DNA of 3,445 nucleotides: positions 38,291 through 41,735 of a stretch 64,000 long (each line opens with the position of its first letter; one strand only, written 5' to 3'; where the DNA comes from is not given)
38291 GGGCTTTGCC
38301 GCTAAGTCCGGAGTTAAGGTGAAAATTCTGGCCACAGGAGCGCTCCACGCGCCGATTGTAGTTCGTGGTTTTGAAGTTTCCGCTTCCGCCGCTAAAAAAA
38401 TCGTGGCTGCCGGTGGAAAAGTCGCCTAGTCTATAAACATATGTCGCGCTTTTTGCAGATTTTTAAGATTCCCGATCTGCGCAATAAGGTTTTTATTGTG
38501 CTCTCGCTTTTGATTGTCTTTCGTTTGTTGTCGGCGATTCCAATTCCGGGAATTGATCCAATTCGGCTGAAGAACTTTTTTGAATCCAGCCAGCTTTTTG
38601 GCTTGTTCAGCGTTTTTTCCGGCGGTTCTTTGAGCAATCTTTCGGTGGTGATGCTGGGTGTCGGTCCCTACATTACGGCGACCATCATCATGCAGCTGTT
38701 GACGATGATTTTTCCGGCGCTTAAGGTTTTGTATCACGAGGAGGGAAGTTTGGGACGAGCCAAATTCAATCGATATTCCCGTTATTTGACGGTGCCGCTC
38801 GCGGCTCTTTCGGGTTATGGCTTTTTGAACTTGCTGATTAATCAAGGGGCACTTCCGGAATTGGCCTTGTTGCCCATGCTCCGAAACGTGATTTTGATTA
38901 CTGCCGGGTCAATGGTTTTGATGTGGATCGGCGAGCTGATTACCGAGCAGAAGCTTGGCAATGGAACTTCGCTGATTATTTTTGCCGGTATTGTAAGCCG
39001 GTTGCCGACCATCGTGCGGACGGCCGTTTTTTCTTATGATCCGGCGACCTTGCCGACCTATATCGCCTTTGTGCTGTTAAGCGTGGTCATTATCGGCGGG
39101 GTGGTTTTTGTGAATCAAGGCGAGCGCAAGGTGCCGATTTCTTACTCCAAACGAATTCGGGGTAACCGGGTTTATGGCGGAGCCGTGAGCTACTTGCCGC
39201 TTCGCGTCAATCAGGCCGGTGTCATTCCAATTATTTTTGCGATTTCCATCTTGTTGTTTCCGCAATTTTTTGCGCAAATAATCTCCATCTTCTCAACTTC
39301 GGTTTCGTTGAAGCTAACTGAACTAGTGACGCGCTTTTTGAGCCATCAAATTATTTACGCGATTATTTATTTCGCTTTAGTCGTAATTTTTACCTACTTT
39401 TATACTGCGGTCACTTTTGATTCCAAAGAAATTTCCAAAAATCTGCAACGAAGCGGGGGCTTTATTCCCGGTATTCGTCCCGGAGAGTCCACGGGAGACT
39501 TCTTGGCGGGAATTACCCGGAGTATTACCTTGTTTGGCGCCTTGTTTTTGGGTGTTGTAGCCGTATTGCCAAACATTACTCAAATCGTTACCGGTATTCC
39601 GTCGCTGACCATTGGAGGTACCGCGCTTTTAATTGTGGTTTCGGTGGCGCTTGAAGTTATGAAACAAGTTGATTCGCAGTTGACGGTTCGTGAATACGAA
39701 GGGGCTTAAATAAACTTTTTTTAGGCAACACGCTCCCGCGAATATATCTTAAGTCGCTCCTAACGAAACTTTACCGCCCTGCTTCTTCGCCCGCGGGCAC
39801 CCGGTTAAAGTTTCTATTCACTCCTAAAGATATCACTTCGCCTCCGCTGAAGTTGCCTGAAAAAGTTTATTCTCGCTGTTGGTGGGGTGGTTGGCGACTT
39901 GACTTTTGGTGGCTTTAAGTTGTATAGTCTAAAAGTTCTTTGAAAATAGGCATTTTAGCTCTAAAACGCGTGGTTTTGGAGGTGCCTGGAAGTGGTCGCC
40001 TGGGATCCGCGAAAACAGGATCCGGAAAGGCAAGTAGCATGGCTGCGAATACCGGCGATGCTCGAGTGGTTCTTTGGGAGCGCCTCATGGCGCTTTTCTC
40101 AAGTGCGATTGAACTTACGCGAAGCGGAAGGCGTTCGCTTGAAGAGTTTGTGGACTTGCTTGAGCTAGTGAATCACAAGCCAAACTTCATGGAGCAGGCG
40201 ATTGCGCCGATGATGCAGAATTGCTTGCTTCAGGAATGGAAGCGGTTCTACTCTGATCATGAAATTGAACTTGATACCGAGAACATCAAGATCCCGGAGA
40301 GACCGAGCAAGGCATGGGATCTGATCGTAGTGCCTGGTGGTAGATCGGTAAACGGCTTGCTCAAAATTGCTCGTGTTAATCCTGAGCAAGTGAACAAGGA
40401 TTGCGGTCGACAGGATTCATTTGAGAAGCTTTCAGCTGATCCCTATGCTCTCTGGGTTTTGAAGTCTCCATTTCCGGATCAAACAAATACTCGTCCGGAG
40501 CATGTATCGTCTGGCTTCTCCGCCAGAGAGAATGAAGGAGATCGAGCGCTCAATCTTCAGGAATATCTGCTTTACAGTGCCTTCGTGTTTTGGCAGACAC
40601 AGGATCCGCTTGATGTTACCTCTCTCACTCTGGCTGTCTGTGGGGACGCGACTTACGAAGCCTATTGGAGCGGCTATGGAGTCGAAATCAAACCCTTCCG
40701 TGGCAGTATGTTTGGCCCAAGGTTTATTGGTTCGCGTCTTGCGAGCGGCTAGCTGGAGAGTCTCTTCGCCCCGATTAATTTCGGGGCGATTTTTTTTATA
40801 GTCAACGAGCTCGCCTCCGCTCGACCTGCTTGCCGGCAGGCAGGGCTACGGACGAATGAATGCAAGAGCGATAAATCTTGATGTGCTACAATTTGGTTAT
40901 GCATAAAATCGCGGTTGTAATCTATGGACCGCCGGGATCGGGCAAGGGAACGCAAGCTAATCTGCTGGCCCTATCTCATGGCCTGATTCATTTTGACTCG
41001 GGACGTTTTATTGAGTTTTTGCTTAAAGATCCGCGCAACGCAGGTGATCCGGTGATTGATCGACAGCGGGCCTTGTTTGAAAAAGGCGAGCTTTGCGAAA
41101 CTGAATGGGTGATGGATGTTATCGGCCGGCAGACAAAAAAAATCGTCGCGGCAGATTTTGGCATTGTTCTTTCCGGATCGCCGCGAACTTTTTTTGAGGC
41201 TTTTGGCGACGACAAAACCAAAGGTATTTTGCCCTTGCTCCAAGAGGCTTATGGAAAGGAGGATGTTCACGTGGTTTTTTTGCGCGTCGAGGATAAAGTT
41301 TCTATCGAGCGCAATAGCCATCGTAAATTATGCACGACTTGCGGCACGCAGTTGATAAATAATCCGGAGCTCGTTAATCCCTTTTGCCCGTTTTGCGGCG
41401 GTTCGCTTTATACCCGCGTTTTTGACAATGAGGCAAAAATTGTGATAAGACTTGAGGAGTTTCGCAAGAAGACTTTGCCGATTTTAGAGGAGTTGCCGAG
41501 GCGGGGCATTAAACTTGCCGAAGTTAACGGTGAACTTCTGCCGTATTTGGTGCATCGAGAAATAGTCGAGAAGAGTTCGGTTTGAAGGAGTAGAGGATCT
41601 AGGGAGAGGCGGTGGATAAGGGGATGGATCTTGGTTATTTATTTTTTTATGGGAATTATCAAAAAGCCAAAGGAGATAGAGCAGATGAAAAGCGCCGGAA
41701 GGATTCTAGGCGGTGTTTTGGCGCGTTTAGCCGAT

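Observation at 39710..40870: Second inserted hypothetical gene, between secY and adk, again flanked by repeat copies and carrying its own terminator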

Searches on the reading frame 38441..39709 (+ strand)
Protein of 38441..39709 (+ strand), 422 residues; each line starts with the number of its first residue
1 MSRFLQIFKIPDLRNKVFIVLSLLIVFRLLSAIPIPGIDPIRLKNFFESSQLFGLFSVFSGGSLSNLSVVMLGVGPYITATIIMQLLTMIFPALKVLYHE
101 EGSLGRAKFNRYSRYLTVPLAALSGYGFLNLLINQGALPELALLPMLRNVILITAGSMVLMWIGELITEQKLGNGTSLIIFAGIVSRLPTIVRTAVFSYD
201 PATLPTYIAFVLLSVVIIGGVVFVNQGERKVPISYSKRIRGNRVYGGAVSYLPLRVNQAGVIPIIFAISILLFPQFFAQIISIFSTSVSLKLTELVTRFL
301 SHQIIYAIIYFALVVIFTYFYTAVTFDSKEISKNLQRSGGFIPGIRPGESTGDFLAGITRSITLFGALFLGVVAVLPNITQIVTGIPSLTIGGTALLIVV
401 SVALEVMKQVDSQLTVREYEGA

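Call 5: search_protein_families(library=pfam, proteins=[window:38441-39709:+], max_evalue=1)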
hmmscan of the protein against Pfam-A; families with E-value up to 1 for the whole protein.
window:38441-39709:+ (422 aa): 2 families
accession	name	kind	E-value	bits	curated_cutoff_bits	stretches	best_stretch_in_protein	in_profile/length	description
PF00344.25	SecY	-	1.7e-96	323.6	32.2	1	68-407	1-306/306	SecY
PF12648.12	TcpE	-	0.032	15.1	29.9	1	253-332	23-78/100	TcpE family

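Call 12: find_related_loci(query=window:38441-39709:+, collection=genome_contigs, flank=6000)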
Query window:38441-39709:+ (422 aa) in genome_contigs; peptide patterns used: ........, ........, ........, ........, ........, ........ (x = any residue, [..] = any of these).
599 stretches matched a pattern (row limit reached: there are more); 516 encode a relative of the query (tblastn E <= 1e-3); the best 80 are kept; 80 distinct loci.
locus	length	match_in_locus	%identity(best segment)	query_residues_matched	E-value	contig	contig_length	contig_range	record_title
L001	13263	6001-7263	95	1-421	0e+0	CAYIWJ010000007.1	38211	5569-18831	MAG TPA_asm: uncultured Candidatus Saccharibacteria bacterium isolate ERP119705_co3_785 genome assembly, contig: NODE_10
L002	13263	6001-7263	74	1-421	0e+0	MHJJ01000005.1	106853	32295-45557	MAG: Candidatus Harrisonbacteria bacterium RIFCSPLOWO2_01_FULL_44_18 rifcsplowo2_01_scaffold_1676, whole genome shotgun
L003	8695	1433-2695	72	1-421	0e+0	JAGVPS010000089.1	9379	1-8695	MAG: Candidatus Paceibacterota bacterium isolate DeMMO3_58 c_000000014998, whole genome shotgun sequence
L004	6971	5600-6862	72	1-421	0e+0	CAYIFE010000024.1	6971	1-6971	MAG TPA_asm: uncultured Candidatus Saccharibacteria bacterium isolate ERP119705_co1_1103 genome assembly, contig: NODE_1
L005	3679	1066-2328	73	1-421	0e+0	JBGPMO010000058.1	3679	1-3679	MAG: Candidatus Paceibacteria bacterium isolate OBJ_0618_7090110_236 k141_8433725_length_3679_cov_9.0000, whole genome s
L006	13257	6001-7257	71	3-421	0e+0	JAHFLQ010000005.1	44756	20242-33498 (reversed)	MAG: bacterium isolate nzgw437 NODE_698_length_44757_cov_6.900013, whole genome shotgun sequence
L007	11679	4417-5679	71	1-421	0e+0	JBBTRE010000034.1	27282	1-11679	MAG: Patescibacteria group bacterium isolate H41-bin011_1 H41_bin011_1_000000000034, whole genome shotgun sequence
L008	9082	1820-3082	70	1-421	0e+0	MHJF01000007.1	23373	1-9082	MAG: Candidatus Harrisonbacteria bacterium RIFCSPHIGHO2_02_FULL_40_20 rifcsphigho2_02_scaffold_25335, whole genome shotg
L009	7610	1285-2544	72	1-420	0e+0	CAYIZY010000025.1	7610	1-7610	MAG TPA_asm: uncultured Candidatus Saccharibacteria bacterium isolate ERP119705_co9_47 genome assembly, contig: NODE_145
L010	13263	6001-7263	73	1-421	0e+0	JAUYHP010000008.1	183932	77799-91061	MAG: bacterium isolate C24_maxbin.158_sub C24_k141_736997, whole genome shotgun sequence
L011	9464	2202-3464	68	1-421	0e+0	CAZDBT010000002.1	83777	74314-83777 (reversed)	MAG TPA_asm: uncultured Candidatus Saccharibacteria bacterium isolate SRP193066_co2_98 genome assembly, contig: NODE_71_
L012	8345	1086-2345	70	1-420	0e+0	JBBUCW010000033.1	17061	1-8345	MAG: Patescibacteria group bacterium isolate H51-bin166_1 H51_bin166_1_000000000033, whole genome shotgun sequence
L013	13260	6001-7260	70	2-421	0e+0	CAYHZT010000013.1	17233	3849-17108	MAG TPA_asm: uncultured Candidatus Saccharibacteria bacterium isolate ERP119705_co1_1093 genome assembly, contig: NODE_3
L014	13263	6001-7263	69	1-421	0e+0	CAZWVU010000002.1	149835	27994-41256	MAG TPA_asm: uncultured Candidatus Saccharibacteria bacterium isolate SRP193066_co2_100 genome assembly, contig: NODE_22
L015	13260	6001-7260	69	1-420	0e+0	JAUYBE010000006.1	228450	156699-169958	MAG: bacterium isolate C19_maxbin.019_sub C19_k141_78299, whole genome shotgun sequence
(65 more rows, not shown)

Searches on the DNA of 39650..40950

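Call 77: search_rna_families(source=window, start=39650, end=40950, threshold=evalue, max_evalue=10)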
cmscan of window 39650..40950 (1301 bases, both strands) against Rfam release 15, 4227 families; matches with E-value up to 10: 5.
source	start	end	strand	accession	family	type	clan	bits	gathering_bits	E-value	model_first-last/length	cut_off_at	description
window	40724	40795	+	RF00021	Spot_42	Gene; sRNA;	-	18.9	80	0.9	1-115/115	no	Spot 42 RNA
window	39925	39963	+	RF04109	mir-1305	Gene; miRNA;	-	18.5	63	2.2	23-62/83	no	mir-1305 microRNA precursor family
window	40728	40797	+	RF02837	anti-hemB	Gene; sRNA;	-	17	49.5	0.49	1-81/81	no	Burkholderia RNA 7 (anti-hemB)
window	40068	40194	+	RF01084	TLS-PK3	Cis-reg;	-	16.2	80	1.4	1-129/129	no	Pseudoknot of tRNA-like structure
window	40720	40797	+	RF02871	ncS54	Gene; sRNA;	-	15.9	43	1.7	1-79/79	no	Burkholderia sRNA 54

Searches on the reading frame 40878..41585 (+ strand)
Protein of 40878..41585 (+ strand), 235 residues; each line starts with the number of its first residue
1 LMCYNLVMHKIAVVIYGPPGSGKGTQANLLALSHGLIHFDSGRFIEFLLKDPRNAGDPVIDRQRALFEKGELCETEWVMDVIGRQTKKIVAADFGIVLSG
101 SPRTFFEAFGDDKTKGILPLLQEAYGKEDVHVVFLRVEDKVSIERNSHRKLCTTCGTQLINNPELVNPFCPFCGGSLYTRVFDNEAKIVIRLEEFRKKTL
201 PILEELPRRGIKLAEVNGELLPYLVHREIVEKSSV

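Call 5: search_protein_families(library=pfam, proteins=[window:40878-41585:+], max_evalue=1)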
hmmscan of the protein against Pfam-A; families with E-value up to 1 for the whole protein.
window:40878-41585:+ (235 aa): 22 families
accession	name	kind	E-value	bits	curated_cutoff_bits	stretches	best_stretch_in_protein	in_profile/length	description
PF00406.28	ADK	-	6.3e-15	56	26.8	1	15-205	1-145/151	Adenylate kinase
PF13207.12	AAA_17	-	2.9e-06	28.1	27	1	16-145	1-118/136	AAA domain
PF13238.12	AAA_18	-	0.0021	18.9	29.4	1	13-150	1-112/128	AAA domain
PF14803.11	Zn_ribbon_Nudix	-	0.0063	16.9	25.6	0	169-185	2-18/34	Nudix N-terminal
PF12677.13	DUF3797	-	0.0064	16.8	25.1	0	170-198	16-41/48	Domain of unknown function (DUF3797)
PF04828.22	GFA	-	0.0095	16.5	24.3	0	140-162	62-84/115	Glutathione-dependent formaldehyde-activating enzyme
PF07754.17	HVO_2753_ZBP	-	0.015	15.5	33.2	1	152-180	1-29/46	Small zinc finger protein HVO_2753-like, Zn-binding pocket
PF20720.3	nSTAND3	-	0.016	15.4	27.2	1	8-33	15-40/155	Novel STAND NTPase 3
PF18912.6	DZR_2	-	0.043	14.1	27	1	146-177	18-46/56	Double zinc ribbon domain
PF13479.12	AAA_24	-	0.058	13.7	27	1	10-30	2-22/195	AAA domain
PF05191.20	ADK_lid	-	0.078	13.3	26.6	1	150-180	2-34/36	Adenylate kinase, active site lid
PF12773.13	DZR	-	0.085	13.5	27.3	1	146-176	9-33/45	Double zinc ribbon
PF11682.14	Zn_ribbon_11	-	0.096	12.8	24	0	169-183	20-34/37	Probable zinc-ribbon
PF13521.12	AAA_28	-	0.11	13.2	27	1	13-39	2-28/164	AAA domain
PF01155.25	HypA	-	0.15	12.6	28.9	1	140-180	61-99/112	Hydrogenase/urease nickel incorporation, metallochaperone, hypA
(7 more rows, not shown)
